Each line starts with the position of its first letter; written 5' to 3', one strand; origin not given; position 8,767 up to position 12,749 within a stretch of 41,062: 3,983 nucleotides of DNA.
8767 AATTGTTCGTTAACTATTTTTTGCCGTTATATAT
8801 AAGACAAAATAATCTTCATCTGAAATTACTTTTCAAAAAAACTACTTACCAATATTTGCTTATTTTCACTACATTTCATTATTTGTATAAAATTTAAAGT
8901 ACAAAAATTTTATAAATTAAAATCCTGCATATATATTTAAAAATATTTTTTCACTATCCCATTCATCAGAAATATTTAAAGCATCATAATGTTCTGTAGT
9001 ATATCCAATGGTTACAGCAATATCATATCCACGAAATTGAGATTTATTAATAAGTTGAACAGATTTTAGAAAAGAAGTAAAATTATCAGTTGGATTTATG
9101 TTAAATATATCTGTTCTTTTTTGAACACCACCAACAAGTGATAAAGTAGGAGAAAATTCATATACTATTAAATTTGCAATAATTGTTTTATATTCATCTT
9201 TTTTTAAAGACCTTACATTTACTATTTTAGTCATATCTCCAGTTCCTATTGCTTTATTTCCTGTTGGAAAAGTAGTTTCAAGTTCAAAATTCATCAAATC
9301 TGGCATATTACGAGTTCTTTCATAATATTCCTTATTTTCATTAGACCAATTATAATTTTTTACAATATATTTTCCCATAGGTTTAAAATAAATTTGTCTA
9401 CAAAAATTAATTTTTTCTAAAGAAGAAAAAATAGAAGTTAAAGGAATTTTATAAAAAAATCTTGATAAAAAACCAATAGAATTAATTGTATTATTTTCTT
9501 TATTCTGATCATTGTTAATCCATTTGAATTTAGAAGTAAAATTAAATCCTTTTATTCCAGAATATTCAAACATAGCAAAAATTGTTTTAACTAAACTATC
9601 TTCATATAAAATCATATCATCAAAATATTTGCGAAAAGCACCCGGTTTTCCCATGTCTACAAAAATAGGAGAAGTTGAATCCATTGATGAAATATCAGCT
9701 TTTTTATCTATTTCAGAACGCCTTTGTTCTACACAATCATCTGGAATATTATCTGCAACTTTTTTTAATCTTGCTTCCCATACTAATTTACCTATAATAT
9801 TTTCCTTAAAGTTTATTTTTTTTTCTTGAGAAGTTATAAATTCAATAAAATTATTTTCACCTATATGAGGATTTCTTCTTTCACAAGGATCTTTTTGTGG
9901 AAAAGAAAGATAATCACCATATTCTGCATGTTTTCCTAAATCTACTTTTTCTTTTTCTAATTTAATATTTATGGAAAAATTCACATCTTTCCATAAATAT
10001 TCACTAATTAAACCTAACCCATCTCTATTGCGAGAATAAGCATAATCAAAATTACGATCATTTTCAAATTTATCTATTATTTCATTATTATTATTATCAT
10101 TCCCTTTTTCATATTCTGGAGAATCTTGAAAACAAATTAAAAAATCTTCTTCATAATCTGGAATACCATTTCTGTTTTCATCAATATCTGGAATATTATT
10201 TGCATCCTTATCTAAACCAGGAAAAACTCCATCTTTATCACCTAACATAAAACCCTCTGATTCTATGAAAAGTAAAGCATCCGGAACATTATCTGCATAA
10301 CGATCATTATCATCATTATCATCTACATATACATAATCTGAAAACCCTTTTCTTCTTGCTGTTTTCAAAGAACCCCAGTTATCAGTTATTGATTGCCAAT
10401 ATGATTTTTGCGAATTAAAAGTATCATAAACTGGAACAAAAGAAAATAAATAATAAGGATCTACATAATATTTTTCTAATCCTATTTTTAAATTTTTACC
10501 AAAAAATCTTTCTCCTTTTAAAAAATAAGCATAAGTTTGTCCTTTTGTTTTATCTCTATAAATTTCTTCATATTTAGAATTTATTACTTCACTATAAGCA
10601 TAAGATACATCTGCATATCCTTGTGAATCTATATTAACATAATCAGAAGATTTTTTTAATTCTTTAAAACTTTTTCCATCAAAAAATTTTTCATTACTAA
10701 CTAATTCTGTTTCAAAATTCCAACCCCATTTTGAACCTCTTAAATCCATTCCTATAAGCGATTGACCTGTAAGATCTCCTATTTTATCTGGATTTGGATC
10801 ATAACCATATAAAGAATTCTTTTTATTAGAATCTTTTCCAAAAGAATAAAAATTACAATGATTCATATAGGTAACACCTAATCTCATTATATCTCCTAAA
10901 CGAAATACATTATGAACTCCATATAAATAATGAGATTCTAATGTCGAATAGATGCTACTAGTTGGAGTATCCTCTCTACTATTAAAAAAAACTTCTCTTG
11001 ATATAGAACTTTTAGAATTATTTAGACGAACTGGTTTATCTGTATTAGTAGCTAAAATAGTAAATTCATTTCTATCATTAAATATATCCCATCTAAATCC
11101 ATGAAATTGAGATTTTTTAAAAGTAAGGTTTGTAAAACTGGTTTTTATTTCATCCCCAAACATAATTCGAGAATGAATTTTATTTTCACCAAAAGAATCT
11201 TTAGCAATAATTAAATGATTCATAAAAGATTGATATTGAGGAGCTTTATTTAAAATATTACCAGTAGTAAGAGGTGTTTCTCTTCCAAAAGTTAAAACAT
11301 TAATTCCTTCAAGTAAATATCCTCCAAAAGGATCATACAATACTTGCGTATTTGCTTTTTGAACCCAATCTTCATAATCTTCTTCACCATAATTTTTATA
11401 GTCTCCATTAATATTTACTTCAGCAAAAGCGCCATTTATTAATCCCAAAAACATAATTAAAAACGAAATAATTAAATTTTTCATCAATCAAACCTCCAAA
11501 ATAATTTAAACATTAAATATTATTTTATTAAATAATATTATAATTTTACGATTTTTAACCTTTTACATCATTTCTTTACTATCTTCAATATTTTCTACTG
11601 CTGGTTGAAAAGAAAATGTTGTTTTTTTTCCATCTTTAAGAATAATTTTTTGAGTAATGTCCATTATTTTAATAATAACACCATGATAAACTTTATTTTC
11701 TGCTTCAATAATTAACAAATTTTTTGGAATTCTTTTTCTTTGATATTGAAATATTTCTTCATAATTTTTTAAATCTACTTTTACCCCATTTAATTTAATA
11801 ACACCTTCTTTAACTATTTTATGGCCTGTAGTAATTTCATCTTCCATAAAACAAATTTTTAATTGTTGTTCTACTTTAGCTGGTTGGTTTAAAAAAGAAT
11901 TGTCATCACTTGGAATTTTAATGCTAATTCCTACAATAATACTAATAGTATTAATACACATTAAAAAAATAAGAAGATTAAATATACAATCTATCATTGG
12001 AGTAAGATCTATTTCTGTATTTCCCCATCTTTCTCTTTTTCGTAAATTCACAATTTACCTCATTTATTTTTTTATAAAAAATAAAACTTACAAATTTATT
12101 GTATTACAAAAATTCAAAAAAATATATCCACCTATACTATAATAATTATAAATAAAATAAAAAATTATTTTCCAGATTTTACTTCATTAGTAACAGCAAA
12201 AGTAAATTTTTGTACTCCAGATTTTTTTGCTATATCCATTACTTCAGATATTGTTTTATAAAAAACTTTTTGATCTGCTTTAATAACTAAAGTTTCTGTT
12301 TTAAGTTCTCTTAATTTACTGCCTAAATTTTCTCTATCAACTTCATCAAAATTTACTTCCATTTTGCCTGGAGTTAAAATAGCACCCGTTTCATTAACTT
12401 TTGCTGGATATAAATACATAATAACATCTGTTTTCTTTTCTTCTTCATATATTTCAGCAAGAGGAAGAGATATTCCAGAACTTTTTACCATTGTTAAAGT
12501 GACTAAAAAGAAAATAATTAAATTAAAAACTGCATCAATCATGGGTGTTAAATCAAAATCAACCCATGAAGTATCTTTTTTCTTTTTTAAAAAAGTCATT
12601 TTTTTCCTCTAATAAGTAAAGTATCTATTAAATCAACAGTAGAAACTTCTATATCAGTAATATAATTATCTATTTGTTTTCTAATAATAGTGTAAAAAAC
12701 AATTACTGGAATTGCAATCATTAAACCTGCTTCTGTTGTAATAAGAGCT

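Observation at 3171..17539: ExbB-ExbD-ExbD motor genes sit in a cluster with no canonical TonB, alongside a giant TPR protein, a Ca-repeat outer-membrane barrel, a DUF4159 fusion and a T9SS-tagged FG-GAP metalloprotease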

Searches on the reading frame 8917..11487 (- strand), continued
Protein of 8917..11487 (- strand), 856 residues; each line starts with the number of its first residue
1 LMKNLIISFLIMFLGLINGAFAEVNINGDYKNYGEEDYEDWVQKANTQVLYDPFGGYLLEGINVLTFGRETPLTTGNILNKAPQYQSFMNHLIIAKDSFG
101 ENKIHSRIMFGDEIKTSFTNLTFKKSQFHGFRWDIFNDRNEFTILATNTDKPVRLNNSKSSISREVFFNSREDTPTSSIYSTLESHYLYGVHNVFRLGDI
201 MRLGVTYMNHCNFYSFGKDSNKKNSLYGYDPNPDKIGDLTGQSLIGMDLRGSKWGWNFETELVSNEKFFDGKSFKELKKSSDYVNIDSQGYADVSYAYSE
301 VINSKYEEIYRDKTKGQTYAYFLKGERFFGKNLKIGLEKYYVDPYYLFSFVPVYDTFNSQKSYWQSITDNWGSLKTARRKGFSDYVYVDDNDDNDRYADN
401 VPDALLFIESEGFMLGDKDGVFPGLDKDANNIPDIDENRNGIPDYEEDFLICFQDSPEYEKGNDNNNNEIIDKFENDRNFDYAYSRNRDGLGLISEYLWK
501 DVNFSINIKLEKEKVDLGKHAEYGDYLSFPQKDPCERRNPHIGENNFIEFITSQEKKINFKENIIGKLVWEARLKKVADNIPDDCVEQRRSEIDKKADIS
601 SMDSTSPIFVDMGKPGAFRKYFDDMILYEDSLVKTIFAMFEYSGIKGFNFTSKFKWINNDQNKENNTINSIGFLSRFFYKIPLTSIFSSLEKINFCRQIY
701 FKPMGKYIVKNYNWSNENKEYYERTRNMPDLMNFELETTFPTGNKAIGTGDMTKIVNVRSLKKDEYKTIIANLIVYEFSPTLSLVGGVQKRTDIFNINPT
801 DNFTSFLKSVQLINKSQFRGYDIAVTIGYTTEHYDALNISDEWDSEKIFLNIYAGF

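Call 70: fold_search(model_id=the predicted structure, library=pdb)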
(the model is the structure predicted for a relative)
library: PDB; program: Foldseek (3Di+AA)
matches with E <= 10: 777; with E <= 0.001: 96
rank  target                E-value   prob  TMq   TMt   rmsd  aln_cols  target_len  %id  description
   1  7zgx_A                7.6e-12  1.00  0.27  0.25  20.6      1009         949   10  S-layer Deinoxanthin Binding Complex, C1 symmetry (released 2022-07-13)
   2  8agd_A                1.3e-11  1.00  0.27  0.22  19.6      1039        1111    9  Full SDBC and SOD assembly (released 2023-04-12)
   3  8ae1_A                3.7e-10  1.00  0.23  0.22  23.4      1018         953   10  Structure of trimeric SlpA outer membrane protein (released 2022-11-30)
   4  8h1r_D                7.3e-08  1.00  0.22  0.23  17.8       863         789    9  Crystal structure of LptDE-YifL complex (released 2023-10-25)
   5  6r2q_B                2.8e-07  1.00  0.26  0.32  16.1       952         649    8  Structure of the Mtr complex (released 2020-04-22)
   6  8p98_A                4.0e-07  1.00  0.22  0.28  17.8       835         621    7  BtuB3G3 bound to cyanocobalamin with ordered EL8 (released 2023-08-16)
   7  8h1s_C                4.6e-07  1.00  0.20  0.21  18.6       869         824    9  Crystal structure of apo-LptDE complex (released 2023-10-11)
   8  8h1r_A                5.7e-07  1.00  0.21  0.23  18.4       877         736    9  Crystal structure of LptDE-YifL complex (released 2023-10-25)
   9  8p97_A                7.4e-07  1.00  0.22  0.28  17.6       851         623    6  BtuB3G3 bound to cyanocobalamin with disordered EL8 (released 2023-08-16)
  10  8h1s_A                1.1e-06  1.00  0.21  0.22  18.8       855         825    9  Crystal structure of apo-LptDE complex (released 2023-10-11)
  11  8a60_A                1.2e-06  0.99  0.16  0.18  21.3       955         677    8  Crystal structure of FhuA in complex with the superinfection exclusion lipoprotein Llp (released 2022-10-05)
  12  5iva_A                1.4e-06  1.00  0.21  0.26  18.7       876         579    9  The LPS Transporter LptDE from Pseudomonas aeruginosa, core complex (released 2016-05-18)
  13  4d5d_A                1.9e-06  1.00  0.17  0.36  14.2       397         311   10  Crystal structure of CymA from Klebsiella oxytoca (released 2015-06-03)
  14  4d5b_A                2.2e-06  1.00  0.16  0.35  13.4       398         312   10  Crystal structure of CymA from Klebsiella oxytoca (released 2015-06-03)
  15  5ixm_G                4.7e-06  1.00  0.20  0.27  17.9       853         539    8  The LPS Transporter LptDE from Yersinia pestis, core complex (released 2016-05-18)
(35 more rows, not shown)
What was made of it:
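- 8917..11487 (-): Large outer-membrane beta-barrel (856 aa), founding member here of a family with no Pfam or NCBIfam model. Foldseek matches SlpA 7zgx/8ae1 (E 1e-11 to 1e-10), LptD, MtrB and TonB-dependent transporters (call 70).
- Checked: Foldseek hits are exclusively outer-membrane barrels (call 70).
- The barrel also matches TonB-dependent transporters at fold level (call 70). A weak Foldseek hit to PelBC appears at rank 38 (call 70).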

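Call 75: search_protein_families(library=pfam, proteins=[L061:2158-3879:+, L061:3892-4824:+, L025:1911-2867:+, L025:6774-7427:+, L061:15235-17346:+, L061:14716-15171:+, L025:712-1740:-, L020:3088-4986:+, L061:13970-14680:+, L025:20348-22336:+], max_evalue=0.05)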
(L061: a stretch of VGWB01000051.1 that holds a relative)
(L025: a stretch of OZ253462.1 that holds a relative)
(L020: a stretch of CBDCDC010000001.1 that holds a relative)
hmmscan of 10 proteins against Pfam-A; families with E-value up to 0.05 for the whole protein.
L061:2158-3879:+ (574 aa): 5 families
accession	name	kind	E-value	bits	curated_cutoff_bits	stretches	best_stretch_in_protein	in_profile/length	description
PF00754.31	F5_F8_type_C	-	1.3e-08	35.4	28.2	1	102-204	11-114/127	F5/8 type C domain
PF22633.2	F5_F8_type_C_2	-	1.7e-06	28.9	27.8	1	110-198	3-89/91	NedA-like, galactose-binding domain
PF13585.12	CHU_C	-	2.1e-06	28.2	27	1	473-555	4-71/86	CHU_C Type IX secretion signal domain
PF13860.13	FlgD_ig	-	1.4e-05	25.4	27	1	501-554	24-73/79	FlgD Ig-like domain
PF15232.11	DUF4585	-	0.016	15.7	27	0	185-211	28-54/73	Domain of unknown function (DUF4585)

L061:3892-4824:+ (311 aa): 0 families

L025:1911-2867:+ (319 aa): 1 family
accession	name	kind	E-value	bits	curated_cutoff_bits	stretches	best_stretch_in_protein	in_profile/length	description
PF06452.16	CBM9_1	-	1.3e-09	38.6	23.4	1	100-156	26-78/185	Carbohydrate family 9 binding domain-like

L025:6774-7427:+ (218 aa): 0 families

L061:15235-17346:+ (704 aa): 12 families
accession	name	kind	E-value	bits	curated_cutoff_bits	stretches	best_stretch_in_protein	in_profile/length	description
PF22073.2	Cep192_D4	-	1.6e-23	83.4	35.5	3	27-124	3-110/112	Cep192 domain 4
PF22544.2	HYDIN_VesB_CFA65-like_Ig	-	2.1e-21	76.4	25.5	2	31-124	6-100/100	HYDIN/CFA65/VesB-like, Ig-like domain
PF15780.11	ASH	-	3.1e-19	69.4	27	3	23-114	3-94/98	Abnormal spindle-like microcephaly-assoc'd, ASPM-SPD-2-Hydin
PF12371.14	TMEM131_like_N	-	5.8e-15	55.7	28.8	1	33-108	6-82/84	Transmembrane protein 131-like N-terminal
PF07610.17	DUF1573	-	5.9e-13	49.1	26.1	2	29-124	2-97/98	Protein of unknown function (DUF1573)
PF22067.2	Cep192_D3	-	3.8e-07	30.6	27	1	36-124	10-98/99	Cep192 domain 3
PF24507.1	Ig_CFAP65_4th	-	2.1e-06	28.5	27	1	75-125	27-76/76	CFAP65, fourth Ig-like domain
PF24798.1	Ig-CFAP74_4th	-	8.1e-05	23.1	28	0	32-112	3-83/95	CFAP74 forth Ig-like domain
PF22066.2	Cep192_D8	-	0.0026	18.4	33.5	0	88-125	64-100/101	Cep192 domain 8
PF24499.1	Ig_TMEM131L_4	-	0.004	18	27.8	0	535-579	82-126/136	TMEM131L fourth Ig-like domain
PF21633.3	MOV-10_Ig-like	-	0.007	16.9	27.4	0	77-107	73-103/126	Helicase MOV-10, Ig-like domain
PF22076.2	Cep192_D6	-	0.035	14.8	35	0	399-455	24-73/101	Cep192 domain 6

L061:14716-15171:+ (152 aa): 0 families

L025:712-1740:- (343 aa): 0 families

L020:3088-4986:+ (633 aa): 4 families
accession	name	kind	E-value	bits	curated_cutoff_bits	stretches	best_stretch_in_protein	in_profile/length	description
PF13860.13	FlgD_ig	-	2.1e-17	63.3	27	2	558-620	12-75/79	FlgD Ig-like domain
PF13585.12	CHU_C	-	4.6e-07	30.3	27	1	570-628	29-80/86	CHU_C Type IX secretion signal domain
PF18962.6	Por_Secre_tail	-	4e-05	24.3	27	1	550-629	2-73/75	Secretion system C-terminal sorting domain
PF10029.15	DUF2271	-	0.00014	22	27.3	0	590-620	72-102/136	Predicted periplasmic protein (DUF2271)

L061:13970-14680:+ (237 aa): 1 family
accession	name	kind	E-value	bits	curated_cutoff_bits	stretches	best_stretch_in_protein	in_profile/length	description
PF18935.5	DUF5683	-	0.00081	19.9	26.7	1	94-196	9-108/151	Family of unknown function (DUF5683)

L025:20348-22336:+ (663 aa): 0 families
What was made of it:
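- The association with carbohydrate-binding and CTD proteins also argues against it (call 75).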

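Call 79: search_protein_families(library=pfam, proteins=[L025:17820-18587:+], max_evalue=10)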
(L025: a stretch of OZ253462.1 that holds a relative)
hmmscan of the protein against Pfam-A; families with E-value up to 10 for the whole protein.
L025:17820-18587:+ (255 aa): 0 families

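Call 92: find_related_loci(query=window:8917-11487:-, collection=metagenome_contigs, flank=10000)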
Query window:8917-11487:- (856 aa) in metagenome_contigs; peptide patterns used: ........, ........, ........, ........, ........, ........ (x = any residue, [..] = any of these).
300 stretches matched a pattern; 4 encode a relative of the query (tblastn E <= 1e-3); 4 distinct loci.
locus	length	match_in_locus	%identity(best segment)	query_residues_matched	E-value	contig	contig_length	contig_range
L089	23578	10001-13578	25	29-828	9e-18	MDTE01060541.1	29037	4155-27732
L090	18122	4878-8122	27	29-656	9e-15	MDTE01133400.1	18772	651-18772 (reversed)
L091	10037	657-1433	26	421-714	3e-14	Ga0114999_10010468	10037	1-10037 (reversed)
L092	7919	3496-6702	26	29-665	1e-13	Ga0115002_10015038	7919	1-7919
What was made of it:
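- Tried and rejected: The metagenome scan found four distant loci (call 92).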

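Call 96: search_protein_families(library=pfam, proteins=[L044:2241-3917:-, L044:3922-4737:-, L064:330-1877:-, L044:6159-7166:-], max_evalue=0.01)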
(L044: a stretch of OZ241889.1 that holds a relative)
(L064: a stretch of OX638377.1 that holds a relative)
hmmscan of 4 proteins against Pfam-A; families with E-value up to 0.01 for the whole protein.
L044:2241-3917:- (559 aa): 3 families
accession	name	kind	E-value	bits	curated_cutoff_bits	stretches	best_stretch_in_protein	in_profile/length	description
PF13517.12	FG-GAP_3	-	1.3e-53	179.8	26.9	6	119-180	1-61/61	FG-GAP-like repeat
PF07593.17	UnbV_ASPIC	-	1.3e-13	51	23.4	1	475-541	1-67/68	ASPIC and UnbV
PF01839.29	FG-GAP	-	4.4e-07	30.1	22.1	1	112-136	2-26/37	FG-GAP repeat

L044:3922-4737:- (272 aa): 8 families
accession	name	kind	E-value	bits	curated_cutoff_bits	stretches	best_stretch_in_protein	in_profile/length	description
PF13646.12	HEAT_2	-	6.5e-39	132.6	27.7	3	51-112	1-63/88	HEAT repeats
PF03130.22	HEAT_PBS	-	9.1e-24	81.7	20.9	2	128-154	1-27/27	PBS lyase HEAT-like repeat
PF02985.28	HEAT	-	5.6e-21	73.1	23.5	1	82-107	2-27/31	HEAT repeat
PF13513.12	HEAT_EZ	-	1.5e-11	45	27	1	80-107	28-55/55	HEAT-like repeat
PF00514.29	Arm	-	6.3e-08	32.8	20.6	0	81-107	13-39/41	Armadillo/beta-catenin-like repeat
PF25786.1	HEAT_GCN1_C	-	1.5e-06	28.8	27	0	65-170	12-94/151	GCN1-like, C-terminal HEAT repeats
PF21581.3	SCD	-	2.4e-06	28.2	27.5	0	150-182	37-69/75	Stromalin conservative domain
PF12717.13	Cnd1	-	0.00015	22.3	26.4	0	145-175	23-53/162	non-SMC mitotic condensation complex subunit 1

L064:330-1877:- (516 aa): 3 families
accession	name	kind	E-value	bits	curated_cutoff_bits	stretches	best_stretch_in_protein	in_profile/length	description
PF13517.12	FG-GAP_3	-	1.4e-50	170.1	26.9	6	38-110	1-61/61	FG-GAP-like repeat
PF07593.17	UnbV_ASPIC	-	1.8e-23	82.6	23.4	1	444-509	1-67/68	ASPIC and UnbV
PF01839.29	FG-GAP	-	5.1e-19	68.2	22.1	3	392-413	1-22/37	FG-GAP repeat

L044:6159-7166:- (336 aa): 0 families

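Call 106: search_protein_families(library=pfam, alignment_id=A1, max_evalue=0.05)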
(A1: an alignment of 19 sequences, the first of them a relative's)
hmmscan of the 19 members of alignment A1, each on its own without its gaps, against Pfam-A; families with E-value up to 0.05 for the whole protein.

A. member 1, P0004 (855 aa): 0 families

B. families by the number of members that match (of 19 scanned): 5 families
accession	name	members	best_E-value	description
PF21620.4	SlpA_C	2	7.5e-06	S-layer protein SlpA, beta-barrel domain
PF10677.15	DUF2490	1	0.00011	Protein of unknown function (DUF2490)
PF22325.2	CR4_N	1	0.021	Interferon-gamma receptor, N-terminal domain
PF23203.1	KIF21A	1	0.041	KIF21A-like domain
PF16082.10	Phage_holin_2_4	1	0.05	Bacteriophage holin family, superfamily II-like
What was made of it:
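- Checked: Two of 19 homologues hit SlpA_C (call 106).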

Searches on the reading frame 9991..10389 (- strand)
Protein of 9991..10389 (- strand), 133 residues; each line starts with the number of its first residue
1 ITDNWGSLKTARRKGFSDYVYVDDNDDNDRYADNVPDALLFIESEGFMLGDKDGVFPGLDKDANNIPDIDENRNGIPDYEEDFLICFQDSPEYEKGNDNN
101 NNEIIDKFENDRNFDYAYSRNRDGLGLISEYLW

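Call 79: search_protein_families(library=pfam, proteins=[window:9991-10389:-], max_evalue=10)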
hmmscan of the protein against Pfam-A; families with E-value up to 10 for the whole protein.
seq(133 aa): 0 families
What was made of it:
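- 10015..10332 (-): Invariant Asp/Asn-rich block inside the barrel protein (about residues 386-491), a putative Ca-binding insert. No Pfam match at max E 10 (call 79).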

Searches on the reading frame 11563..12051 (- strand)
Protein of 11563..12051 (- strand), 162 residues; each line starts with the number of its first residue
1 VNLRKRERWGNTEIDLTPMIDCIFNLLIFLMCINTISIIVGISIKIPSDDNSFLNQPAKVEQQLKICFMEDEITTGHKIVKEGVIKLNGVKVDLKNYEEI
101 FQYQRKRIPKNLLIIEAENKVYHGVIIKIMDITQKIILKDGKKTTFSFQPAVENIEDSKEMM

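Call 5: search_protein_families(library=pfam, proteins=[window:11563-12051:-], max_evalue=0.01)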
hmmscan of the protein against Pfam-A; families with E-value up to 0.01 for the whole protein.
window:11563-12051:- (162 aa): 1 family
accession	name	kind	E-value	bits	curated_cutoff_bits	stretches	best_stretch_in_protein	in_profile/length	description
PF02472.21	ExbD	-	3e-16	60.1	25.4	1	11-135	5-115/128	Biopolymer transport protein ExbD/TolR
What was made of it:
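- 11563..12051 (-): ExbD/TolR paralog 2 (162 aa). Pfam ExbD scores 60.1 bits (call 5).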

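Call 7: search_protein_families(library=ncbifam, proteins=[window:11563-12051:-], max_evalue=0.01)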
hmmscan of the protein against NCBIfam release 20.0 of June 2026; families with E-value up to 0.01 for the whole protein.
window:11563-12051:- (162 aa): 3 families
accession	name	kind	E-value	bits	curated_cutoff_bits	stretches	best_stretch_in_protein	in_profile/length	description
TIGR02801.1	tolR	equivalog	6e-06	26.9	127.3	1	12-135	3-118/129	protein TolR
TIGR02803.1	ExbD_1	equivalog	0.0048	17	152.95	0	12-81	2-68/122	TonB system transport protein ExbD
NF008429.0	PRK11267.1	equivalog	0.0071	16.4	216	0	11-59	15-62/141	TonB system transport protein ExbD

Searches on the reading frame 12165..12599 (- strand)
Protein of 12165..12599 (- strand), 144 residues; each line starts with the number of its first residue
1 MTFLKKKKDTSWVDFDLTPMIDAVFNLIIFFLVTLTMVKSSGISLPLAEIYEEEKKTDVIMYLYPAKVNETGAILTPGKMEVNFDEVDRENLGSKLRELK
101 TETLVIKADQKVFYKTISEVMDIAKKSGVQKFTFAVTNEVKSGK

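Call 5: search_protein_families(library=pfam, proteins=[window:12165-12599:-], max_evalue=0.01)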
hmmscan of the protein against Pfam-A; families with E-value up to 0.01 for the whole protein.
window:12165-12599:- (144 aa): 1 family
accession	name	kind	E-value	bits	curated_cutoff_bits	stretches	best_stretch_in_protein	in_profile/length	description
PF02472.21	ExbD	-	9.3e-21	74.7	25.4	1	14-138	7-127/128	Biopolymer transport protein ExbD/TolR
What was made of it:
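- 12165..12599 (-): ExbD/TolR paralog 1 (144 aa). Pfam ExbD scores 74.7 bits (call 5).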

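Call 7: search_protein_families(library=ncbifam, proteins=[window:12165-12599:-], max_evalue=0.01)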
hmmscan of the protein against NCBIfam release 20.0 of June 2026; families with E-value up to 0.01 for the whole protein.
window:12165-12599:- (144 aa): 3 families
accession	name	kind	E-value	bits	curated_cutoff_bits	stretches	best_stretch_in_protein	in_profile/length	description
TIGR02801.1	tolR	equivalog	6.9e-12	46.1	127.3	1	14-133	4-125/129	protein TolR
NF008429.0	PRK11267.1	equivalog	5.5e-06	26.5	216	1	11-134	14-132/141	TonB system transport protein ExbD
TIGR02803.1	ExbD_1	equivalog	4.6e-05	23.5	152.95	1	14-133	3-117/122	TonB system transport protein ExbD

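Call 81: search_solved_structures(query=window:12165-12599:-, max_evalue=0.01)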
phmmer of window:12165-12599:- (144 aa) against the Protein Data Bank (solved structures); distinct sequences matched with E-value up to 0.01: 2.
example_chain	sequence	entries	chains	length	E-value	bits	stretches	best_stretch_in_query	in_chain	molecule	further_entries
7ajq_F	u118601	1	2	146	4e-05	27.3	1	14-132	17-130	Biopolymer transport protein ExbD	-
6tyi_Y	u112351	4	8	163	0.0017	22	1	13-133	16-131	Biopolymer transport protein ExbD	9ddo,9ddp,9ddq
